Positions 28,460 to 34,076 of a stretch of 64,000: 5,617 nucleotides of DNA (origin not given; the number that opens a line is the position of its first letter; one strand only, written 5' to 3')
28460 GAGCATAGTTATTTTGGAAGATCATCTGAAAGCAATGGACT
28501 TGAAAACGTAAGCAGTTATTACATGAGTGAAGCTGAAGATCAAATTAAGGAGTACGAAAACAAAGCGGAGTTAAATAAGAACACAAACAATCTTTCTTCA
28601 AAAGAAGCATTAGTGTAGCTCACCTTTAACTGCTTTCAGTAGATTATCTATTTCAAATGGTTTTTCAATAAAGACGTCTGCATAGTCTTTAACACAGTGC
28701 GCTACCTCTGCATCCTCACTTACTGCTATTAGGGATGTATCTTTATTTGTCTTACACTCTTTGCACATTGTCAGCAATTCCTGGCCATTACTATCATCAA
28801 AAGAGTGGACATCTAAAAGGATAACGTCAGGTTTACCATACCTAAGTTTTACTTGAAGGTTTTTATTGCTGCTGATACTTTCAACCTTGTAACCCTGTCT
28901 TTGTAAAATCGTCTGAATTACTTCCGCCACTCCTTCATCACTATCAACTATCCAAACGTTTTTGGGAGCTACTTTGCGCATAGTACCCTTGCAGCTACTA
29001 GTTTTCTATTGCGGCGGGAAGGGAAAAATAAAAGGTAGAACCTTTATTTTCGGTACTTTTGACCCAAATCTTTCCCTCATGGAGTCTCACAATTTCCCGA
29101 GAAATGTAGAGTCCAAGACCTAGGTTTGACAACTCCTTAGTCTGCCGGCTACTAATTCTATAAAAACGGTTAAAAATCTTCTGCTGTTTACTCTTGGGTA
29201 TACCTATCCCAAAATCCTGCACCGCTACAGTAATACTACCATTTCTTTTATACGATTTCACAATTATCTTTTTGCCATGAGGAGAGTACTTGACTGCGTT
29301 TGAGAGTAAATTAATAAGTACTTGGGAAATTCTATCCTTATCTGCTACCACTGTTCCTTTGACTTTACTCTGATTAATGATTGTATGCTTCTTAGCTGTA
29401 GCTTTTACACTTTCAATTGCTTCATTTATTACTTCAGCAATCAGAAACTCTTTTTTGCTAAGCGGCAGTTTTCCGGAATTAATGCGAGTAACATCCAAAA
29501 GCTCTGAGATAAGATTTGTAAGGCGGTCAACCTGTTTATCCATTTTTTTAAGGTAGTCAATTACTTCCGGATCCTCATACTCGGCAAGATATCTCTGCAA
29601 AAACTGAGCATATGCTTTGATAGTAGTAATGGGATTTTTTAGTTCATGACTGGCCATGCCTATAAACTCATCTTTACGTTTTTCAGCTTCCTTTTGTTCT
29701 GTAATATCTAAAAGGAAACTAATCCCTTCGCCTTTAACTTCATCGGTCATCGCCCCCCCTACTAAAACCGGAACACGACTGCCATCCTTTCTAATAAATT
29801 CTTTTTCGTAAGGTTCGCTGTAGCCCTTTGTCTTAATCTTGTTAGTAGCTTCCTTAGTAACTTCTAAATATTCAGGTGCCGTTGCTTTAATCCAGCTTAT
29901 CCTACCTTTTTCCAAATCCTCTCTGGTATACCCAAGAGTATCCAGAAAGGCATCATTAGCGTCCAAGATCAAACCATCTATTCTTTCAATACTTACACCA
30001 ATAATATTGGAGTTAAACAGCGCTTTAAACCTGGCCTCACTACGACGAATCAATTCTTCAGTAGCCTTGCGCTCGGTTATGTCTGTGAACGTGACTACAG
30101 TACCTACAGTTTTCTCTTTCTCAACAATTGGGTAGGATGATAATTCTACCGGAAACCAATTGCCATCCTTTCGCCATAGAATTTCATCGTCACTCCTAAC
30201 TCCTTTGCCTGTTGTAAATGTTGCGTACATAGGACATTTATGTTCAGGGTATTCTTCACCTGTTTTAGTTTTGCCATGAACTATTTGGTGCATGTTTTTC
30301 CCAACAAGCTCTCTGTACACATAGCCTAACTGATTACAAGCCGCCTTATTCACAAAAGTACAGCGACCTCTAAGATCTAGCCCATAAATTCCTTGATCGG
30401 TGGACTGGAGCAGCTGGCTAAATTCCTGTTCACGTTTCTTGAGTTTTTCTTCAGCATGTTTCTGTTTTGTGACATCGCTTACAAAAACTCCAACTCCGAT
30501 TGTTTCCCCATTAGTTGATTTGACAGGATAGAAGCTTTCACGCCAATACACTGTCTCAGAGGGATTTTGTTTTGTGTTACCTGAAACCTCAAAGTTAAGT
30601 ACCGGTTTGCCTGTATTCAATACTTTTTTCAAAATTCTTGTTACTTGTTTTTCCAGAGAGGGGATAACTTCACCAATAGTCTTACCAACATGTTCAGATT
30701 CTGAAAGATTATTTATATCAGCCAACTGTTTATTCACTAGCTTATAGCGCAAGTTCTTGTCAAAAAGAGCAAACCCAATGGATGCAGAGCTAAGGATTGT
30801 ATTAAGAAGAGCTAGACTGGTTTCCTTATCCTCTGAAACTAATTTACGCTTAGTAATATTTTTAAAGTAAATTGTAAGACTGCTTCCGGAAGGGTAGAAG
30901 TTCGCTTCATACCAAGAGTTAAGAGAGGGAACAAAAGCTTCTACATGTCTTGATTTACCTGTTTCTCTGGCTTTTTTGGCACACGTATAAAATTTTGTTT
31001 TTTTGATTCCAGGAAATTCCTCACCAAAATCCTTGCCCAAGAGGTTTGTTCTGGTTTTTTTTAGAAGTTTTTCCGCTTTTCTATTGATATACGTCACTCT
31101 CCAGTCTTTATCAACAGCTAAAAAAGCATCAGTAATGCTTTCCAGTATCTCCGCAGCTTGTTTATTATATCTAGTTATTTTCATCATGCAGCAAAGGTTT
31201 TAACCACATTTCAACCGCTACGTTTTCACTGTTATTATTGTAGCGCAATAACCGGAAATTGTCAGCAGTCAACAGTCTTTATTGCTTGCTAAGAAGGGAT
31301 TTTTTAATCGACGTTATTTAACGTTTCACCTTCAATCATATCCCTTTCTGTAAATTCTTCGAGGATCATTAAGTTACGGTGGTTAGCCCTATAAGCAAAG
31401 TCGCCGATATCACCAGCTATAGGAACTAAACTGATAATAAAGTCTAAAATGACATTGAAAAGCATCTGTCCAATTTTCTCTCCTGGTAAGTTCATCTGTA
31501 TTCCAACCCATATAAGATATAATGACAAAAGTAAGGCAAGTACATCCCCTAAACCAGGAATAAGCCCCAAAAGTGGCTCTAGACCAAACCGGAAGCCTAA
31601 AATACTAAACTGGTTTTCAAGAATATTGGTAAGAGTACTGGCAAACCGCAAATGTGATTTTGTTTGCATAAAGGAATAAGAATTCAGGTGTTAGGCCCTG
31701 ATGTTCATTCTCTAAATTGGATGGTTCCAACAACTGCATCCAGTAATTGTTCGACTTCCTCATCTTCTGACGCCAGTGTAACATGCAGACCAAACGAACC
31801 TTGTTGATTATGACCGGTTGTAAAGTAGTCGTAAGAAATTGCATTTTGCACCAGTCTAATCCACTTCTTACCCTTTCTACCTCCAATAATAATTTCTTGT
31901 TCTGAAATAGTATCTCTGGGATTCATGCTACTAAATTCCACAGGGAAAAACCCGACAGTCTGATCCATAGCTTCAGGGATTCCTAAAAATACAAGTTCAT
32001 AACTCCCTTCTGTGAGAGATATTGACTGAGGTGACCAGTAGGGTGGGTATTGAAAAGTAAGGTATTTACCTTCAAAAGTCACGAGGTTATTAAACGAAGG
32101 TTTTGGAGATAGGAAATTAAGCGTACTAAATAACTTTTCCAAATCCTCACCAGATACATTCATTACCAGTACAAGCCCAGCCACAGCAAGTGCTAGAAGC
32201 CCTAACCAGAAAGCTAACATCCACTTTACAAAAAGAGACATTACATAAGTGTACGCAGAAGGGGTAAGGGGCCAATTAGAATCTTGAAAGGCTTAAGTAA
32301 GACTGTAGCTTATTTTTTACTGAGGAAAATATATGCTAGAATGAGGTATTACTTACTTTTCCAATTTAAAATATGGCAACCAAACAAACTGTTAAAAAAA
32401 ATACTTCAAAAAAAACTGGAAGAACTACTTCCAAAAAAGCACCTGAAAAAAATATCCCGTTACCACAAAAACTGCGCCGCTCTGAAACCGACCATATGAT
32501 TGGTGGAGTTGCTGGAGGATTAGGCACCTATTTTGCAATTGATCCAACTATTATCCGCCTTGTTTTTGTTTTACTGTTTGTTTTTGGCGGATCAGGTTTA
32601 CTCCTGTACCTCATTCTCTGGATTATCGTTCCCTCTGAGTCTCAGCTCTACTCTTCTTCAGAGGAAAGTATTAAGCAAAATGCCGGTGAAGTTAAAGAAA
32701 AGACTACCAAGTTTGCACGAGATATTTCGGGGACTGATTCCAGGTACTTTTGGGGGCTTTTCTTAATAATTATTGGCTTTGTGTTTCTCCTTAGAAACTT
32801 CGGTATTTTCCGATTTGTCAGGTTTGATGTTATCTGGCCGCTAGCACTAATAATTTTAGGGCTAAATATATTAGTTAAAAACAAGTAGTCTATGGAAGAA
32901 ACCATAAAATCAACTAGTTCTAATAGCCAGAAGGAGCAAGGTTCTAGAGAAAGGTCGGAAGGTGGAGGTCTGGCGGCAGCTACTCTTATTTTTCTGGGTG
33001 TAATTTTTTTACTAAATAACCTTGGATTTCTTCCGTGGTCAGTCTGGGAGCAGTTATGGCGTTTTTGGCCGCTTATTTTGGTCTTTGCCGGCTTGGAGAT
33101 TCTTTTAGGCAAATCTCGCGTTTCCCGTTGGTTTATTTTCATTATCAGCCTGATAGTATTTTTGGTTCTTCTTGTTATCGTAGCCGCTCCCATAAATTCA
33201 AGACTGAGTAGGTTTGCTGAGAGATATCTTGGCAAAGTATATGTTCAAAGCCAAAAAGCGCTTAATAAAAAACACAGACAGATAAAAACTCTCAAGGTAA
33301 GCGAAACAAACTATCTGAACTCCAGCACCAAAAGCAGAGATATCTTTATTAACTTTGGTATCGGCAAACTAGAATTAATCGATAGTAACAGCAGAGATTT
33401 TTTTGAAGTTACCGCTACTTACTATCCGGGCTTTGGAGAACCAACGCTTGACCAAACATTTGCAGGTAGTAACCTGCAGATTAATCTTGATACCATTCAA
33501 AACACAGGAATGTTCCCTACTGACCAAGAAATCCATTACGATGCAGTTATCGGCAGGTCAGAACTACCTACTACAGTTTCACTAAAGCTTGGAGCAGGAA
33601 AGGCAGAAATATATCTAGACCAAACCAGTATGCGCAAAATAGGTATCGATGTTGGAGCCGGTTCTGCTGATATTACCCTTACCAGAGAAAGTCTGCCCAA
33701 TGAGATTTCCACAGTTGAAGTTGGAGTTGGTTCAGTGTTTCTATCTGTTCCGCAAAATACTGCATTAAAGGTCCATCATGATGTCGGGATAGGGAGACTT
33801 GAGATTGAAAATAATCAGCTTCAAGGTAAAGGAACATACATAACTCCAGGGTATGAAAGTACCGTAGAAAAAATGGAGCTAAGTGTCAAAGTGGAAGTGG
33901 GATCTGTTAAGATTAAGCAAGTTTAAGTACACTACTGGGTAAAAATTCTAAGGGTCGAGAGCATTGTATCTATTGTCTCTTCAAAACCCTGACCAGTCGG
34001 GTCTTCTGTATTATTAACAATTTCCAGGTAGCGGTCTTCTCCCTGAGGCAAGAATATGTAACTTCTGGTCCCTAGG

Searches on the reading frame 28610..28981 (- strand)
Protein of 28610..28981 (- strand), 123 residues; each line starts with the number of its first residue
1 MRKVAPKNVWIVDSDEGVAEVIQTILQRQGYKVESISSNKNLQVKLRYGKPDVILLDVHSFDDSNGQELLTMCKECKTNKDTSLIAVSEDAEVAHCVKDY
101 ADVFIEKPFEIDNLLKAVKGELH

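Call 36: search_protein_families(library=pfam, proteins=[window:28610-28981:-], max_evalue=0.00001)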
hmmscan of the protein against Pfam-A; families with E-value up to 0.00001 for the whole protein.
window:28610-28981:- (123 aa): 1 family
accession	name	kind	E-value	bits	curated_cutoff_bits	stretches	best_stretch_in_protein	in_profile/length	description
PF00072.30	Response_reg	-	2.5e-14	53.8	30.2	1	9-119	1-111/111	Response regulator receiver domain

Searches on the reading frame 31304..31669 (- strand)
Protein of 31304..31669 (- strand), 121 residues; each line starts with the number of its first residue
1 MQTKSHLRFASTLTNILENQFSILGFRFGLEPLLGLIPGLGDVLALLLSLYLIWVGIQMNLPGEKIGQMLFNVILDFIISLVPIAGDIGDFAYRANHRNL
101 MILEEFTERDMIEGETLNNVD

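Call 36: search_protein_families(library=pfam, proteins=[window:31304-31669:-], max_evalue=0.00001)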
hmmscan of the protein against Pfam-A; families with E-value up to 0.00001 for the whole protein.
window:31304-31669:- (121 aa): 1 family
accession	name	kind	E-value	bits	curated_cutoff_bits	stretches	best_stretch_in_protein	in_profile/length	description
PF13430.11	DUF4112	-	3.4e-29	101.6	23.3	1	11-106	6-104/105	Domain of unknown function (DUF4112)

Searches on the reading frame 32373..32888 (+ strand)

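Call 38: search_protein_families(library=pfam, proteins=[window:32373-32888:+], max_evalue=0.00001)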
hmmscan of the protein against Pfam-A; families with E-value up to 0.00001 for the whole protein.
window:32373-32888:+ (171 aa): 3 families
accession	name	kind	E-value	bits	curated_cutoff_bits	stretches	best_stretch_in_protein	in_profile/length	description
PF04024.17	PspC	-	8e-25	86.9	25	1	32-89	1-58/58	PspC domain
PF18917.5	LiaI-LiaF-like_TM1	-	1.4e-09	38.4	27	1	125-167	1-42/42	LiaI-LiaF-like transmembrane region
PF22570.1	LiaF-TM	-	4.3e-09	37.5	27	1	126-170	1-45/98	LiaF transmembrane domain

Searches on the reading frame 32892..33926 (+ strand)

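Call 38: search_protein_families(library=pfam, proteins=[window:32892-33926:+], max_evalue=0.00001)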
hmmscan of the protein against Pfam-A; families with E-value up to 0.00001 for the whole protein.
window:32892-33926:+ (344 aa): 3 families
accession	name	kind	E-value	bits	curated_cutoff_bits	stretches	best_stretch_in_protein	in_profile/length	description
PF18917.5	LiaI-LiaF-like_TM1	-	5.3e-11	42.9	27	1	29-71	4-42/42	LiaI-LiaF-like transmembrane region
PF09922.15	LiaF-like_C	-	2.8e-09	37.3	29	1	244-341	11-114/114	Cell wall-active antibiotics response LiaF, C-terminal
PF22570.1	LiaF-TM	-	1.7e-08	35.6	27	1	29-93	3-66/98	LiaF transmembrane domain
